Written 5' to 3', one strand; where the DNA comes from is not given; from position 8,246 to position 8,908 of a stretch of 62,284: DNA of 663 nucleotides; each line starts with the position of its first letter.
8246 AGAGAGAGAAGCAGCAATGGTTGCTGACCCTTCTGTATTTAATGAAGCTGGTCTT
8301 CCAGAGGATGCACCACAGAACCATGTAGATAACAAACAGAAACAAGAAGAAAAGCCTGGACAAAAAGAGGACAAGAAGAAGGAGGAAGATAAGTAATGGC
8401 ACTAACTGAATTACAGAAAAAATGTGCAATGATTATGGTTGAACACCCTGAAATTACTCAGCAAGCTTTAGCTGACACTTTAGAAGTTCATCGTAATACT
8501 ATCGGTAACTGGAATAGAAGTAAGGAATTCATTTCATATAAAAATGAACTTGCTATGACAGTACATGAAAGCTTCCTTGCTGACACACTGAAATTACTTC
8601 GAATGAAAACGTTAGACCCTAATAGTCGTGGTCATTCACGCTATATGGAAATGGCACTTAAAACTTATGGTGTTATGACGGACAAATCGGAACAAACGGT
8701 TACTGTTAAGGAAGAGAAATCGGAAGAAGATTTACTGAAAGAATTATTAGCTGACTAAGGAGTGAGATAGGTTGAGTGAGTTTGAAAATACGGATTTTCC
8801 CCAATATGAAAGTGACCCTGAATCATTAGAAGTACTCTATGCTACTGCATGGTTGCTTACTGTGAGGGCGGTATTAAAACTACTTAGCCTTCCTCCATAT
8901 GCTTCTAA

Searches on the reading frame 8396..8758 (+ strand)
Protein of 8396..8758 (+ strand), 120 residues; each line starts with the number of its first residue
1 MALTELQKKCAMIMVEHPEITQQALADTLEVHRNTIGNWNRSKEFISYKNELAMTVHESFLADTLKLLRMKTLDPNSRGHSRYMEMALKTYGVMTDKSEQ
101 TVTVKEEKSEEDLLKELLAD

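Call 68: search_protein_families(library=phrogs, proteins=[window:8396-8758:+], max_evalue=0.01)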
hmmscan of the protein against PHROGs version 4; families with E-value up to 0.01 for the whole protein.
window:8396-8758:+ (120 aa): 6 families
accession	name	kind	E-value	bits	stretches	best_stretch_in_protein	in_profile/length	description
phrog_7344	-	head and packaging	2.2e-11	45.3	1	3-116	13-128/161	terminase small subunit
phrog_2538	-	head and packaging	1.2e-07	32.9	1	1-110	1-114/129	terminase small subunit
phrog_4151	-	DNA, RNA and nucleotide metabolism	0.0014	19.4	1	19-83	20-65/154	DNA binding protein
phrog_14131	-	DNA, RNA and nucleotide metabolism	0.0043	17.2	1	9-50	136-176/351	DNA binding protein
phrog_7950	-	transcription regulation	0.0091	17.1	0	14-44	15-45/68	transcriptional repressor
phrog_2328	-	transcription regulation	0.0097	16.7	0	15-47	24-56/128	transcriptional repressor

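Call 75: search_protein_families(library=ncbifam, proteins=[window:8396-8758:+], max_evalue=0.01)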
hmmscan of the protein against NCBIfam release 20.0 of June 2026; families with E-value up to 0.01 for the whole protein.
window:8396-8758:+ (120 aa): 0 families

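Call 105: search_protein_families(library=pfam, proteins=[window:8396-8758:+], max_evalue=0.01)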
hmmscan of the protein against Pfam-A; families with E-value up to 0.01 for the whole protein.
window:8396-8758:+ (120 aa): 3 families
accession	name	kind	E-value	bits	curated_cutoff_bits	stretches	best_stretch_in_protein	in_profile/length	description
PF13022.12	HTH_Tnp_1_2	-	1.7e-13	51.2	27.9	1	3-113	8-118/122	Helix-turn-helix of insertion element transposase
PF15059.11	Speriolin_C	-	0.0034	17.8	27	1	69-119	66-116/148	Speriolin C-terminus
PF07022.19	Phage_CI_repr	-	0.0087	16.8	22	0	21-48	14-40/65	Bacteriophage CI repressor helix-turn-helix domain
